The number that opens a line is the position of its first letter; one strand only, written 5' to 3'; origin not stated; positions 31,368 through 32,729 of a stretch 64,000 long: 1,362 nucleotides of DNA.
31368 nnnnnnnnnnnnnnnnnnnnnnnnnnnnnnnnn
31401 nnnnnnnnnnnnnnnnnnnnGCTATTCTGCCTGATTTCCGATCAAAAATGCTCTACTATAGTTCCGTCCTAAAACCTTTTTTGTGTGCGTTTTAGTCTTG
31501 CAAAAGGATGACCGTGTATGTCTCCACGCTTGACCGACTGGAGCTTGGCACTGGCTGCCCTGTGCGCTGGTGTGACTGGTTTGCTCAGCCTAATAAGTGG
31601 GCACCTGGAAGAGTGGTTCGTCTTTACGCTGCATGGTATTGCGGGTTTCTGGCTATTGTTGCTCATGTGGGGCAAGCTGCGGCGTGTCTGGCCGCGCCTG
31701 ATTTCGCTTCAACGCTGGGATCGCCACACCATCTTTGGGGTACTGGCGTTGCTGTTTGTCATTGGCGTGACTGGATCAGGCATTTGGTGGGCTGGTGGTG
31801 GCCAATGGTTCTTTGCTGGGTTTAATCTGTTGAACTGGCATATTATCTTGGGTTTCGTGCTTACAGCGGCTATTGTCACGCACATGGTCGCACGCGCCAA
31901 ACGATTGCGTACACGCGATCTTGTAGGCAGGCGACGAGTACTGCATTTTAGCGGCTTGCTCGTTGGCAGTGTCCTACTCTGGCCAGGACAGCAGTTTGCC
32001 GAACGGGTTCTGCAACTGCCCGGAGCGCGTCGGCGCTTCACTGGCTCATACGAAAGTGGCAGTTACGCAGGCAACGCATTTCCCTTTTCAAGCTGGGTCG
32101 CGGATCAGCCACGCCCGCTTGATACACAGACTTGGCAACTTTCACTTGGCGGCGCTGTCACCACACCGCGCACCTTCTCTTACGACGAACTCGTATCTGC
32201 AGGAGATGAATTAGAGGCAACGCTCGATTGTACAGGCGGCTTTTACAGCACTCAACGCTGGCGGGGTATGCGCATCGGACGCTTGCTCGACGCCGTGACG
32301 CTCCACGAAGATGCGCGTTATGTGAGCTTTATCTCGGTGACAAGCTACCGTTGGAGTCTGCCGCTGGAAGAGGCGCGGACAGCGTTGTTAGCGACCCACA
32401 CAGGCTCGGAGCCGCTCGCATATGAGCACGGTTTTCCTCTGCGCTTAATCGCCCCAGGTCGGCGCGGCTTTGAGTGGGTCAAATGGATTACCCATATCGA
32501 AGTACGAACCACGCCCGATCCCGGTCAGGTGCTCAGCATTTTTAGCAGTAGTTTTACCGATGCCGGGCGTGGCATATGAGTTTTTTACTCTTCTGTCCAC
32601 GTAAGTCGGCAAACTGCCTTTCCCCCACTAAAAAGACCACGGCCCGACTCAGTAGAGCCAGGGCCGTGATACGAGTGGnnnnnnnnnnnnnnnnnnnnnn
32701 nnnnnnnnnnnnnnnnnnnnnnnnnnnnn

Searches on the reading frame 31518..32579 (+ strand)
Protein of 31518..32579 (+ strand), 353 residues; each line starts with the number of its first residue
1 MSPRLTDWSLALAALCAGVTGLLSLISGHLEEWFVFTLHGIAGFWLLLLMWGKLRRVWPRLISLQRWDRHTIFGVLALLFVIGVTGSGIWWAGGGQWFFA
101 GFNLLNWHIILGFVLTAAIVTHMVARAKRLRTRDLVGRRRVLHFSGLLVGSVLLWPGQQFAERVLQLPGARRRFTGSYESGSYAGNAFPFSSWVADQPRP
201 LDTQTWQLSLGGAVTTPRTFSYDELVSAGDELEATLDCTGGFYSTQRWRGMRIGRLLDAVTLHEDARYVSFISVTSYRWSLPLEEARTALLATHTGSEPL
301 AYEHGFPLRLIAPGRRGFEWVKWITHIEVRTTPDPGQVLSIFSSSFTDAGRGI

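Call 51: search_protein_families(library=pfam, proteins=[window:31518-32579:+], max_evalue=0.00001)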
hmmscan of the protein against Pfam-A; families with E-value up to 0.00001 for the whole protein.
window:31518-32579:+ (353 aa): 1 family
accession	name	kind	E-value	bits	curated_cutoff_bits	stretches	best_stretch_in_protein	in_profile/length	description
PF00174.25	Oxidored_molyb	-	8.8e-30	103.9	24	1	200-336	5-167/169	Oxidoreductase molybdopterin binding domain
